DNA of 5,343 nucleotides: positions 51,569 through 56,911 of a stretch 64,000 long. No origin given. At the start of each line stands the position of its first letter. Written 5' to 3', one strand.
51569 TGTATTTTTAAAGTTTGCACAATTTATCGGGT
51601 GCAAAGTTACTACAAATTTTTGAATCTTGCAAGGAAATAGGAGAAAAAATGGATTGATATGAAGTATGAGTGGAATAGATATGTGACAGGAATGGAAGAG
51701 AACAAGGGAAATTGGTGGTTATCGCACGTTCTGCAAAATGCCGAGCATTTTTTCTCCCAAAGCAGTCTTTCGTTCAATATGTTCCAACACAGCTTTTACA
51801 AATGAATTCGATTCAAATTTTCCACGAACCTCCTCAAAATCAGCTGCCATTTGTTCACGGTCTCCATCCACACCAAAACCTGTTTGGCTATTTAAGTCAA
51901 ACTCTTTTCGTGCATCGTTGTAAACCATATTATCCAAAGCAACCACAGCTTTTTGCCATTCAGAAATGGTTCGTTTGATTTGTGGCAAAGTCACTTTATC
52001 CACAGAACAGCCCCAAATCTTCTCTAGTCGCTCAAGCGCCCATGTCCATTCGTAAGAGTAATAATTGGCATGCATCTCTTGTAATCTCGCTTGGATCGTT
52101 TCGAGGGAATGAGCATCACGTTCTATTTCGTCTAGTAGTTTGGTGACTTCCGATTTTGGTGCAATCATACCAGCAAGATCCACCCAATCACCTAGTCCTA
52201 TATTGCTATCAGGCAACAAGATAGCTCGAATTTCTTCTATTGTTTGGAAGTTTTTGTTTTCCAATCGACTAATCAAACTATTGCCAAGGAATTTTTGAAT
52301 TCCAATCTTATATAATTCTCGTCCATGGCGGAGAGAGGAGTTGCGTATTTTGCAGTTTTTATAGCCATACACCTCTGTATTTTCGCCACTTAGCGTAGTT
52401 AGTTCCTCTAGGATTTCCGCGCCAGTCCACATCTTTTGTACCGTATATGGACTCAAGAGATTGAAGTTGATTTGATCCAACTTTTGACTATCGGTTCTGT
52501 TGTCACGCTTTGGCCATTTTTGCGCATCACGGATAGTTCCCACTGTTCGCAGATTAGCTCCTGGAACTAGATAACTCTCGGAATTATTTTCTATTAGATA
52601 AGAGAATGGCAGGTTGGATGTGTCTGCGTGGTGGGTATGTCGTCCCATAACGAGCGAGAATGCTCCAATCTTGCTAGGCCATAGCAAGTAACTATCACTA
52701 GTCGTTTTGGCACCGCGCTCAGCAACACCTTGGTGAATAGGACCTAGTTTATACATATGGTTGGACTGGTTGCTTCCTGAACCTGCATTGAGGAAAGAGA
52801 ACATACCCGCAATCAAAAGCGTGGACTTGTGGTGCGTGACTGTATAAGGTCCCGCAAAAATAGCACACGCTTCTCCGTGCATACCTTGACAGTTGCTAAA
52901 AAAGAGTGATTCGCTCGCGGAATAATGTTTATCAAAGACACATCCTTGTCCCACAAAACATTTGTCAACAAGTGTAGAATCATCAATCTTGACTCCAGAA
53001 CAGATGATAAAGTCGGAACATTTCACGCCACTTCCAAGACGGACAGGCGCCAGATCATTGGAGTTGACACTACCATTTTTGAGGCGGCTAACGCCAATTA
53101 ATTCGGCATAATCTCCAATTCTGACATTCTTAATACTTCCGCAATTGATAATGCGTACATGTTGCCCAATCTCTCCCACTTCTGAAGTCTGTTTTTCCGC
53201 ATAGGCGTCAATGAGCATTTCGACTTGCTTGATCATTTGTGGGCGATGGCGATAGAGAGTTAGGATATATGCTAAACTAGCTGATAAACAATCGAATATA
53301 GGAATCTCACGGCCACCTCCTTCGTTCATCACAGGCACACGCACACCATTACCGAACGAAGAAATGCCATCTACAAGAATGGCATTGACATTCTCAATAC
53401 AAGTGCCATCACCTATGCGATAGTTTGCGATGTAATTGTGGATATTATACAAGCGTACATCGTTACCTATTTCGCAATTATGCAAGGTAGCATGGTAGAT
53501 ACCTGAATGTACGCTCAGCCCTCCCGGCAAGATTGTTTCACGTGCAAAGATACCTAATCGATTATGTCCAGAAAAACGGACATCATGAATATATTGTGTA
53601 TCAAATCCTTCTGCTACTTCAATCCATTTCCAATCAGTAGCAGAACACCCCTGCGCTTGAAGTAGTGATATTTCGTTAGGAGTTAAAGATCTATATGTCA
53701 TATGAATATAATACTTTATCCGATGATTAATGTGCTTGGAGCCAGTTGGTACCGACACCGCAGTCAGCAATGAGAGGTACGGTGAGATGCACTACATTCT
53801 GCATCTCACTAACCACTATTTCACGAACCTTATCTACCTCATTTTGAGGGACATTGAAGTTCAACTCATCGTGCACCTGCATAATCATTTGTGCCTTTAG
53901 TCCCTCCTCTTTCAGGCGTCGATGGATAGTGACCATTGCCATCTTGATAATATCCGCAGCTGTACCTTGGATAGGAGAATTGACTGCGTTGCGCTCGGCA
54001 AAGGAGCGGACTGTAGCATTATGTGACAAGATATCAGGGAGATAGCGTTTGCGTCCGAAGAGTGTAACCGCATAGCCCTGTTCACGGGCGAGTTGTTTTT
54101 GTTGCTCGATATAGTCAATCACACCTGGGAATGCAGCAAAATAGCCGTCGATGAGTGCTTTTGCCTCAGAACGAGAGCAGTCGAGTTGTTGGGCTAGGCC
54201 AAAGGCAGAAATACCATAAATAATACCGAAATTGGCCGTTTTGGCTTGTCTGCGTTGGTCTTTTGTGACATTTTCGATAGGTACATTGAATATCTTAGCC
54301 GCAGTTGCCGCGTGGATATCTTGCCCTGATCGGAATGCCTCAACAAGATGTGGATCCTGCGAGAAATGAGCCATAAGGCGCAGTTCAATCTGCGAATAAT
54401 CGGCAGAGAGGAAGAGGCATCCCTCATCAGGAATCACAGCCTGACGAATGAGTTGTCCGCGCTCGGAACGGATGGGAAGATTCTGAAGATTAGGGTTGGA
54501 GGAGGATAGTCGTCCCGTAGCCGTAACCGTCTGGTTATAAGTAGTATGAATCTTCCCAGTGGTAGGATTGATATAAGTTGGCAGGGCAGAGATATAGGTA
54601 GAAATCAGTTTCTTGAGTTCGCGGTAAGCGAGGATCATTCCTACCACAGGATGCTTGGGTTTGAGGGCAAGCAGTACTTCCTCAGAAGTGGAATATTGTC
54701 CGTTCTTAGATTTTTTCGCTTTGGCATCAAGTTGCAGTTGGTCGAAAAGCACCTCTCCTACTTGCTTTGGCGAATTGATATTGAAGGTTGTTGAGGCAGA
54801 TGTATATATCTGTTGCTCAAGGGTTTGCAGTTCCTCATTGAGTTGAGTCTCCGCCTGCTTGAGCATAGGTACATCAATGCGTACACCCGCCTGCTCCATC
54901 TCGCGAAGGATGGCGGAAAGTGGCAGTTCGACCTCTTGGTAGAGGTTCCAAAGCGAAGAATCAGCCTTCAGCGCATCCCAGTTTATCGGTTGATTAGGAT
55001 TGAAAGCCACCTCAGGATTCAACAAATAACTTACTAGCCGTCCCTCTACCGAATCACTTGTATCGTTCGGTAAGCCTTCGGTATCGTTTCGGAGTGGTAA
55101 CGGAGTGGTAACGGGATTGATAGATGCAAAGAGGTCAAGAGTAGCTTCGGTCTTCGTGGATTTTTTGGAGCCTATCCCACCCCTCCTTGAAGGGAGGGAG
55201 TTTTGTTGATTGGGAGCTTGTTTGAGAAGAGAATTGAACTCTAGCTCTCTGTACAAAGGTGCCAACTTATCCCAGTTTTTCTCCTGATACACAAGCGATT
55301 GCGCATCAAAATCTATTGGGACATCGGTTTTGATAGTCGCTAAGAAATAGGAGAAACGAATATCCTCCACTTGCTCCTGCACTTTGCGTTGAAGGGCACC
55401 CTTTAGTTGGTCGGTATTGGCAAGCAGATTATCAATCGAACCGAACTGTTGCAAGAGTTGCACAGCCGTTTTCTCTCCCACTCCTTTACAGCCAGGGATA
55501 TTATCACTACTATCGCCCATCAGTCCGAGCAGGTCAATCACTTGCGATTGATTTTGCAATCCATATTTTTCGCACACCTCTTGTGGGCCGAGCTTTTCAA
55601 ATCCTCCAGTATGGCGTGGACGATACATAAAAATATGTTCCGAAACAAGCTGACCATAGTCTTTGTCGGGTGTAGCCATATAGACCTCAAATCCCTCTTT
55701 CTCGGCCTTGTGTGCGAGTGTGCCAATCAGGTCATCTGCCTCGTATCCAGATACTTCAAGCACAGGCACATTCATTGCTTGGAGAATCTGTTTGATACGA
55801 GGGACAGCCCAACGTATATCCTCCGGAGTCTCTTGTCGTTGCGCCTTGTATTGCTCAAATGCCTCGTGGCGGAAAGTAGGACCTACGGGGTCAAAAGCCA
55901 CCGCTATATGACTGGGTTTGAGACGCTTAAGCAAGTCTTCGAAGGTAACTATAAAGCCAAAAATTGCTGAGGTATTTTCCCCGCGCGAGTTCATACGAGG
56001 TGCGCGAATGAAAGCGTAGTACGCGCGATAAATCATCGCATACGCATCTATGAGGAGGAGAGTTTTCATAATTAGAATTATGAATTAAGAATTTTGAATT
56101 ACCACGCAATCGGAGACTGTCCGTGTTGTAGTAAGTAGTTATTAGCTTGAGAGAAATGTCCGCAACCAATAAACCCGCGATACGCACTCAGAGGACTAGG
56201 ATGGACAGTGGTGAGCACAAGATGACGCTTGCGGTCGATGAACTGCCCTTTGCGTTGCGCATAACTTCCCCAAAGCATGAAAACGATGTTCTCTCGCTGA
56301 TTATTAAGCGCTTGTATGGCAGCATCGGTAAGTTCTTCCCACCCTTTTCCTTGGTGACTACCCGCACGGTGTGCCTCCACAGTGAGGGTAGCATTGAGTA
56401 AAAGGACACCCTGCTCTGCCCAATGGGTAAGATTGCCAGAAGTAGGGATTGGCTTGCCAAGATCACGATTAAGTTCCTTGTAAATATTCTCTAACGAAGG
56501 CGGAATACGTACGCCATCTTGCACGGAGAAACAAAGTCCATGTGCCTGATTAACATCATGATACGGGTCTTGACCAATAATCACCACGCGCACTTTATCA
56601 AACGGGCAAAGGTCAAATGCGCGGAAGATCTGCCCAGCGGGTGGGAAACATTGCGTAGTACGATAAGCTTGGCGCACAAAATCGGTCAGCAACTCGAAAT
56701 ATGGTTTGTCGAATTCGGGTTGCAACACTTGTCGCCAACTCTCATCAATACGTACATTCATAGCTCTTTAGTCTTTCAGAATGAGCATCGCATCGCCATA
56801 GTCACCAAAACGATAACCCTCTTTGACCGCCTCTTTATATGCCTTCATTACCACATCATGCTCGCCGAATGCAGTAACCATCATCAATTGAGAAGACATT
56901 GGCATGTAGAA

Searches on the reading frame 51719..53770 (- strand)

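Call 68: search_protein_families(library=pfam, max_evalue=0.00001, proteins=[window:51719-53770:-])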
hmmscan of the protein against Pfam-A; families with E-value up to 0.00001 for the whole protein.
window:51719-53770:- (683 aa): 2 families
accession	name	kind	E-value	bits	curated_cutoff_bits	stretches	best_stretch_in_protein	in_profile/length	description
PF16314.11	DUF4954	-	1.5e-221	736.1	26.2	1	26-457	1-432/433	Domain of unknown function (DUF4954)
PF20683.2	DUF6819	-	7e-66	221.6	23.5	1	512-676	3-168/171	Domain of unknown function (DUF6819)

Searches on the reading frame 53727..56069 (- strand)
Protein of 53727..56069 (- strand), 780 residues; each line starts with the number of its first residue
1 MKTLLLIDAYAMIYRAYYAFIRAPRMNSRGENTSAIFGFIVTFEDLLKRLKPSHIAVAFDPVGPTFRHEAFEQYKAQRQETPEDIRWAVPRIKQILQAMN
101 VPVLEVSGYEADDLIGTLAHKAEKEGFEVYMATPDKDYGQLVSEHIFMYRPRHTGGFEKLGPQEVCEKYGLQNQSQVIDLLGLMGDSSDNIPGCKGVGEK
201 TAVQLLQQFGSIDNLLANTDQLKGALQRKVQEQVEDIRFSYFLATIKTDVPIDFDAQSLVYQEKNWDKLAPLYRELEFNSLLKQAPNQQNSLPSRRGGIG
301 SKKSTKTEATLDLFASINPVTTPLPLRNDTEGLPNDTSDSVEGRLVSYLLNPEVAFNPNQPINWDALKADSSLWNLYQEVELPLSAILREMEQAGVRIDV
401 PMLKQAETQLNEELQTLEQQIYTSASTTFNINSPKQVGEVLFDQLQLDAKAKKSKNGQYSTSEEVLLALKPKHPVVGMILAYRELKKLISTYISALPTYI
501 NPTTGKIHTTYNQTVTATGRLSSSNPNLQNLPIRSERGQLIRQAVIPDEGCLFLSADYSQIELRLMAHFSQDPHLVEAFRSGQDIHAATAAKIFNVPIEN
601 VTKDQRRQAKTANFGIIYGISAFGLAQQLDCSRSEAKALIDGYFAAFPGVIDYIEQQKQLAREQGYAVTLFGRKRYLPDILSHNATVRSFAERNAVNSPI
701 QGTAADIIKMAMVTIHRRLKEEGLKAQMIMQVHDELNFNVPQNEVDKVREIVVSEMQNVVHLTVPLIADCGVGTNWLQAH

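Call 68: search_protein_families(library=pfam, max_evalue=0.00001, proteins=[window:53727-56069:-])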
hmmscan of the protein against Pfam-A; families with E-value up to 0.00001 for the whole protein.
window:53727-56069:- (780 aa): 3 families
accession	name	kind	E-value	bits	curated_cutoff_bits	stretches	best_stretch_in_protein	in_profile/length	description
PF00476.26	DNA_pol_A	-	1.6e-164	547.8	34.3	1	402-777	3-380/381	DNA polymerase family A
PF02739.22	5_3_exonuc_N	-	1.9e-56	190.7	34.3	1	3-170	1-164/164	5'-3' exonuclease, N-terminal resolvase-like domain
PF01367.25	5_3_exonuc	-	2.9e-33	114.7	40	1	174-265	3-95/97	5'-3' exonuclease, C-terminal SAM fold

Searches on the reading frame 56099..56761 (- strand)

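Call 68: search_protein_families(library=pfam, max_evalue=0.00001, proteins=[window:56099-56761:-])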
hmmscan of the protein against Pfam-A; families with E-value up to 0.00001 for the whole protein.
window:56099-56761:- (220 aa): 1 family
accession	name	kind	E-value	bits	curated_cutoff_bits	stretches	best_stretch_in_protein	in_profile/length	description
PF03167.25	UDG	-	2.1e-19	70.5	24.3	1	50-210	2-140/141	Uracil DNA glycosylase superfamily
